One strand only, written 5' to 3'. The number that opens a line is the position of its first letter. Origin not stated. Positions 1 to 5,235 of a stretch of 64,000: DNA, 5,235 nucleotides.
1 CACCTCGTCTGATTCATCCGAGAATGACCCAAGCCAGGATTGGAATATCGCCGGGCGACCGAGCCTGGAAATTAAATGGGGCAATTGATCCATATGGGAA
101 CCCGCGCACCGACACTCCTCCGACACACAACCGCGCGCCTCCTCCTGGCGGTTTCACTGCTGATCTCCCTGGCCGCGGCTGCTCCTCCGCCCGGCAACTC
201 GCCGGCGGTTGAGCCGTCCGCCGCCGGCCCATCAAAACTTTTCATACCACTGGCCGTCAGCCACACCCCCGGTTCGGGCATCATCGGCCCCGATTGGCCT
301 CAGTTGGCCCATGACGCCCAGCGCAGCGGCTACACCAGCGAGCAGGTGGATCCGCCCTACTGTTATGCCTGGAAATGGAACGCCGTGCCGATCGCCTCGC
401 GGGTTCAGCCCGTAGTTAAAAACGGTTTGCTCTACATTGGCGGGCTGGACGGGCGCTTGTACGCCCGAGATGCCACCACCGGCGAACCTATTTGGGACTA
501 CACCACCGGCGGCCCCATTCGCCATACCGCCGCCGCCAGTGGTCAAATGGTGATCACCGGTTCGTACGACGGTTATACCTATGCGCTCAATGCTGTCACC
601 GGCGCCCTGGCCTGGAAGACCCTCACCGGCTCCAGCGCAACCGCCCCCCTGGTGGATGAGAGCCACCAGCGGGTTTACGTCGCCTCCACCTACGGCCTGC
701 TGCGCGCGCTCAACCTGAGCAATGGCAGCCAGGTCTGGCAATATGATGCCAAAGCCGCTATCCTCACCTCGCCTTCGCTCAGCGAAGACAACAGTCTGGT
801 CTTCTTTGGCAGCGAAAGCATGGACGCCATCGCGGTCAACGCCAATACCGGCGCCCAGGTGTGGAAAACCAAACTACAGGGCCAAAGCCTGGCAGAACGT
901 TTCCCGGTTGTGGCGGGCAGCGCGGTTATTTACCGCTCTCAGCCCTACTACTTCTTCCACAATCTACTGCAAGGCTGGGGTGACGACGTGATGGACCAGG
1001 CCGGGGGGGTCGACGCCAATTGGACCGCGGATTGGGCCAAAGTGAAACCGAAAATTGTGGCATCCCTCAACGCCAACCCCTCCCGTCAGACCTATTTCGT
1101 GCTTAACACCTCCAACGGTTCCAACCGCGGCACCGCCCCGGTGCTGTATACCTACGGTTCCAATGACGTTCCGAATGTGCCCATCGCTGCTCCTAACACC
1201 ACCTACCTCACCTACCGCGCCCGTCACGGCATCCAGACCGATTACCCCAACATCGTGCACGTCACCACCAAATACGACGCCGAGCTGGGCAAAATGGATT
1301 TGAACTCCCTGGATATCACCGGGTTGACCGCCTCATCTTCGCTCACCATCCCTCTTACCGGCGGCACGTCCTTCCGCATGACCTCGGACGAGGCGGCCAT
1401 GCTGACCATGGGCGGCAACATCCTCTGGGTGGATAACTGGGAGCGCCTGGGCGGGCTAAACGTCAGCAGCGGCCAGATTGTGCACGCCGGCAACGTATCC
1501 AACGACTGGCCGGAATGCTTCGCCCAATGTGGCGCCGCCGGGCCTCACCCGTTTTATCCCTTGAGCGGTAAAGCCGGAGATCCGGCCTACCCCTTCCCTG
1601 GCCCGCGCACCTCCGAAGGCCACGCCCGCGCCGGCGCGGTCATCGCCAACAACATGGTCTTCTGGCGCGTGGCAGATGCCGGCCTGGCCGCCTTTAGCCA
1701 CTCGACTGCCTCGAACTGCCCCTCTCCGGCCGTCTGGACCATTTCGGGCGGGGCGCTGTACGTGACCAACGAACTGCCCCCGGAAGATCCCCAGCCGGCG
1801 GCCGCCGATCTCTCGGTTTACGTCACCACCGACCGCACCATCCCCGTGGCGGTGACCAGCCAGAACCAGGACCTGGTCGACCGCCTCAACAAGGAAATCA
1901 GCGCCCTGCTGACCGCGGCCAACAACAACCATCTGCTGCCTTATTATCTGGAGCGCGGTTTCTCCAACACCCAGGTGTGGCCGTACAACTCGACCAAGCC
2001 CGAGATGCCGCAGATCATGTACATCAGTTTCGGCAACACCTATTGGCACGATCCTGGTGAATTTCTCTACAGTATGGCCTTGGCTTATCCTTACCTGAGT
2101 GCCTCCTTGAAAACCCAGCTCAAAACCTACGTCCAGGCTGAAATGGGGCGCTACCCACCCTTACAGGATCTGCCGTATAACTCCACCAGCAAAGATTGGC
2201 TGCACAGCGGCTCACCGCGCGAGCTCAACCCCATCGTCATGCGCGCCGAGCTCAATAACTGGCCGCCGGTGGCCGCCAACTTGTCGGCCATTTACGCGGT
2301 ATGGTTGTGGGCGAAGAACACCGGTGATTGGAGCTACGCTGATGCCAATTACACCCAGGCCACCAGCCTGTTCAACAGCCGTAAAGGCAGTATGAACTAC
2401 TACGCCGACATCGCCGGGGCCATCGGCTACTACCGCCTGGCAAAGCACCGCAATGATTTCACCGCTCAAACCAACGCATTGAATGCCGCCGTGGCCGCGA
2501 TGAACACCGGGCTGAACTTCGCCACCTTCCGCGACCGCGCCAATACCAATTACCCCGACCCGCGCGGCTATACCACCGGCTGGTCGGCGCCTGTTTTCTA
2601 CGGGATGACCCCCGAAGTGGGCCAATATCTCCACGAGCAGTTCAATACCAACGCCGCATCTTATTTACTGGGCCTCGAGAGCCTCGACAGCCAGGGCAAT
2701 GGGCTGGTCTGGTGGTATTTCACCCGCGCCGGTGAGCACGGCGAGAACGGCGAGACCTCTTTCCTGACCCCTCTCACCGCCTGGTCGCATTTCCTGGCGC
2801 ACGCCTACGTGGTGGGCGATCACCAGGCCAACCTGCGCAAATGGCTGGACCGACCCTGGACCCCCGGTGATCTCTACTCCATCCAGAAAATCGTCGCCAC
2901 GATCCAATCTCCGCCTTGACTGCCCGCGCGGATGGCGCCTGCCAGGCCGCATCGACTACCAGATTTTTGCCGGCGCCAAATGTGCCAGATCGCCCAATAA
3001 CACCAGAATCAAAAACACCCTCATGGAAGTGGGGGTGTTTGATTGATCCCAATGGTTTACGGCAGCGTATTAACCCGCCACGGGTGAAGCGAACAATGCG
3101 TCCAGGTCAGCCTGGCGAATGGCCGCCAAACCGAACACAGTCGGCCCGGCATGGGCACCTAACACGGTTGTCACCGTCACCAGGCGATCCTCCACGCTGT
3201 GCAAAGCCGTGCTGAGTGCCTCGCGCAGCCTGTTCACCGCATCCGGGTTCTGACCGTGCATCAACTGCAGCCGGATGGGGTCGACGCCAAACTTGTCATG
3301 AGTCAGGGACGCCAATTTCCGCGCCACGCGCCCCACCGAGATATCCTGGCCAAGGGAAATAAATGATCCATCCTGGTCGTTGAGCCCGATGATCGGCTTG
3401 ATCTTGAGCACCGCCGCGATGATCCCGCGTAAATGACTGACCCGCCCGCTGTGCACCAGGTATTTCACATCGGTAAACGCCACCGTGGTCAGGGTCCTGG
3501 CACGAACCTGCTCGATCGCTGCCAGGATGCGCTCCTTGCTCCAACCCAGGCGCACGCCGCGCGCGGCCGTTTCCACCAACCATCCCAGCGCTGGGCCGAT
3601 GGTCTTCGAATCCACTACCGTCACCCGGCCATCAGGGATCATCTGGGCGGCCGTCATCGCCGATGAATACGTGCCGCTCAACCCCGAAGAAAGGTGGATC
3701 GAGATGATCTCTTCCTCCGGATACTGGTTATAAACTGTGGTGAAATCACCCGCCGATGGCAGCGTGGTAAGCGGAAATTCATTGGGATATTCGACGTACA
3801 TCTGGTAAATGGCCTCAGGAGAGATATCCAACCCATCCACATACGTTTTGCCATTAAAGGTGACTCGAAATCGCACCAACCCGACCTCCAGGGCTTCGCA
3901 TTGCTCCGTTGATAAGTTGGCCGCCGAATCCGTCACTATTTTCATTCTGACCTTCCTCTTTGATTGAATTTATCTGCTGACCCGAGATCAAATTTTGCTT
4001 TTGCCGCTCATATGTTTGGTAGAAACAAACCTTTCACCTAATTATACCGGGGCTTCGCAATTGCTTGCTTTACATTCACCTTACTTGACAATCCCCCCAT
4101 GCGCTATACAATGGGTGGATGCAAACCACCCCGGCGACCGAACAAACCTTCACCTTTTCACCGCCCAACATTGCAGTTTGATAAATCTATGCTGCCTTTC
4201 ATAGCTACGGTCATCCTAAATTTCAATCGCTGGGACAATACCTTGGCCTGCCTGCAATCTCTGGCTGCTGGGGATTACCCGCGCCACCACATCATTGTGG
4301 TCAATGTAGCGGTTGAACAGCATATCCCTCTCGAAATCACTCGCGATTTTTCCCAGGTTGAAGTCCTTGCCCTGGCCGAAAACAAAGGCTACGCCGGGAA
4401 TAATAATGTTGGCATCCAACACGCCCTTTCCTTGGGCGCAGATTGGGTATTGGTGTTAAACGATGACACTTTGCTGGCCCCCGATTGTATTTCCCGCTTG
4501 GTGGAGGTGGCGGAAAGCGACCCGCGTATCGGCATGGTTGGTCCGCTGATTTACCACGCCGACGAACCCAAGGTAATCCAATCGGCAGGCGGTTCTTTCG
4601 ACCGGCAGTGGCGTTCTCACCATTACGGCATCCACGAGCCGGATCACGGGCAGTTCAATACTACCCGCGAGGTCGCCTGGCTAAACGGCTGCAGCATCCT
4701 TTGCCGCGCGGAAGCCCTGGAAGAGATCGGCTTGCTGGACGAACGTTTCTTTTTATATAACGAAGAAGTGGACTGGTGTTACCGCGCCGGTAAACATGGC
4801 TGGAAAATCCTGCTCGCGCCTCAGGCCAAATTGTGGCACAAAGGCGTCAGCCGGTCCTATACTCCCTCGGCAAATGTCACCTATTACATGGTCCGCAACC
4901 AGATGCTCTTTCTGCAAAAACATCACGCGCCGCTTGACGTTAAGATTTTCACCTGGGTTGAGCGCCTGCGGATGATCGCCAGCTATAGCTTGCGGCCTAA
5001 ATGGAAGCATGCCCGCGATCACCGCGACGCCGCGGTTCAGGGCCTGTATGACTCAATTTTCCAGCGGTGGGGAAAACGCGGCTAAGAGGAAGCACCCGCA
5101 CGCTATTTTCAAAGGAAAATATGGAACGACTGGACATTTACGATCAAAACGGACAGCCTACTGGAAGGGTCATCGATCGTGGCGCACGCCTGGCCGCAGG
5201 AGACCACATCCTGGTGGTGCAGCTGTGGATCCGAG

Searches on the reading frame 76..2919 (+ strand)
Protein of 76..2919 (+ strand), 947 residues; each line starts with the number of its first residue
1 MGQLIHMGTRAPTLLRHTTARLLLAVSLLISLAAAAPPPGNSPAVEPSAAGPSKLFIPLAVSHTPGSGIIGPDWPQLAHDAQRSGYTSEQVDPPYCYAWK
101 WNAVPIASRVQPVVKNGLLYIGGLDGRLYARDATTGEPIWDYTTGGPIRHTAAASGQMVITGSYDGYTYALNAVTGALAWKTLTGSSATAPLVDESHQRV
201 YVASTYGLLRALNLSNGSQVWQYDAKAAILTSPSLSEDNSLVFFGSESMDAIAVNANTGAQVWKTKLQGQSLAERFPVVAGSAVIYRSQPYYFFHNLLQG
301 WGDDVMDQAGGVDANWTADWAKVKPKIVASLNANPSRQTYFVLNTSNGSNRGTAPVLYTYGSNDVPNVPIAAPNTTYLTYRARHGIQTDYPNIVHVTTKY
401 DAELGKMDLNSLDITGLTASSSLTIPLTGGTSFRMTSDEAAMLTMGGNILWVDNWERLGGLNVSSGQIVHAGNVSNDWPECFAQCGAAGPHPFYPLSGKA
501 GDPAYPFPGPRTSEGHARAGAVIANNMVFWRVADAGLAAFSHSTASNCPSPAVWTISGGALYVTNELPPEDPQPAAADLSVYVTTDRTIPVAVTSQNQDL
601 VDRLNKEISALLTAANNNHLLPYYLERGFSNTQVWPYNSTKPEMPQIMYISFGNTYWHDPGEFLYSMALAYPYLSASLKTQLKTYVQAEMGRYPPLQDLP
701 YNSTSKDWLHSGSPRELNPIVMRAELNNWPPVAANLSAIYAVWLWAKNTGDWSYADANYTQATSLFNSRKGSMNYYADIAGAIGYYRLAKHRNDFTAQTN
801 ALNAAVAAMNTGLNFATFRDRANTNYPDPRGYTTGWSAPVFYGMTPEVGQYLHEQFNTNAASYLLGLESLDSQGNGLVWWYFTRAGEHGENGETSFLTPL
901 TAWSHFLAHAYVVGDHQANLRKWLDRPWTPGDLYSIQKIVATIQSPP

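Call 22: search_protein_families(library=ncbifam, proteins=[window:76-2919:+], max_evalue=0.00001)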
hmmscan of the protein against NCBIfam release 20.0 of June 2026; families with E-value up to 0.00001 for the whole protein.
window:76-2919:+ (947 aa): 6 families
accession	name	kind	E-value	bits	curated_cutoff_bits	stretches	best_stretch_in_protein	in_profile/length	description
TIGR03300.1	assembly_YfgL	equivalog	2e-26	92.6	285.2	2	197-289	65-153/377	outer membrane protein assembly factor BamB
NF008351.0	PRK11138.1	equivalog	7.3e-19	67.5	423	1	197-285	69-164/394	outer membrane protein assembly factor BamB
TIGR03075.1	PQQ_enz_alc_DH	subfamily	3e-15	55.8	480.05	0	203-269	75-505/530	PQQ-dependent dehydrogenase, methanol/ethanol family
NF053615.1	SerThrKinAfsKStmc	equivalog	2.8e-11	42.8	1300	1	109-205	697-792/809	protein serine/threonine kinase AfsK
TIGR04528.1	acido_non_PQQ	subfamily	5.8e-10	38.5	650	0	205-269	399-463/493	acido-empty-quinoprotein group A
NF041516.1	PA2928_fam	subfamily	7e-06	25.6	70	0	150-222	52-126/376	PA2928 family protein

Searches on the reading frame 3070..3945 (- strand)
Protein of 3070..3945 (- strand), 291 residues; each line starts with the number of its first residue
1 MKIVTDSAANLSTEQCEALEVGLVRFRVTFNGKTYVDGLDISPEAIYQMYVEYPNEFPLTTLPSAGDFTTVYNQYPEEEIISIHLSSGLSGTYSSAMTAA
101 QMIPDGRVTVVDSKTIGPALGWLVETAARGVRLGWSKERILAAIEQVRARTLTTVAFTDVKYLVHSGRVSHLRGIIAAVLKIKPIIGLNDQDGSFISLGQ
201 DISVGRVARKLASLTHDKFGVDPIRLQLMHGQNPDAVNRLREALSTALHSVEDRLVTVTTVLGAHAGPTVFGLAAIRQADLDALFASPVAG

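Call 22: search_protein_families(library=ncbifam, proteins=[window:3070-3945:-], max_evalue=0.00001)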
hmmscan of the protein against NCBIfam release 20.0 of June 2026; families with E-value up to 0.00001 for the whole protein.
window:3070-3945:- (291 aa): 2 families
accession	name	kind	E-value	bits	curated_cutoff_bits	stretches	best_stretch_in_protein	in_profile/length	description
TIGR00762.1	DegV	domain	6.4e-67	225.7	99.7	1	1-275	1-275/276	DegV family EDD domain-containing protein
NF038249.1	fatty_FakB1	equivalog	2.3e-33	115.6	350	1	3-276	5-280/286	fatty acid kinase binding subunit FakB1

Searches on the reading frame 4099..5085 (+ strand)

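Call 22: search_protein_families(library=ncbifam, proteins=[window:4099-5085:+], max_evalue=0.00001)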
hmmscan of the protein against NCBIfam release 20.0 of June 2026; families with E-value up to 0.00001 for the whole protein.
window:4099-5085:+ (328 aa): 6 families
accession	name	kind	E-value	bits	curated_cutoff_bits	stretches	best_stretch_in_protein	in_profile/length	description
TIGR01556.1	rhamnosyltran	subfamily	7e-21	74.6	200.55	1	63-290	22-254/281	rhamnosyltransferase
TIGR03965.1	mycofact_glyco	equivalog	2.5e-18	66.2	280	1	32-248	73-281/467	mycofactocin biosynthesis glycosyltransferase MftF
NF050113.1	gal_furan_GlfT1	equivalog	7.6e-18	64.8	330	1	35-254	1-213/290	galactofuranosyltransferase GlfT1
NF041875.1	EPS_EpsD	equivalog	5.3e-11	42.5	370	1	37-283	3-242/325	exopolysaccharide biosynthesis glycosyltransferase EpsD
TIGR03937.1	PgaC_IcaA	equivalog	1e-10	41.2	422.3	1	27-147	39-159/407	poly-beta-1,6-N-acetyl-D-glucosamine synthase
NF038299.1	EPS_HpsN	equivalog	1.7e-09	37.1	425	1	33-294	1-264/317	hormogonium polysaccharide biosynthesis glycosyltransferase HpsN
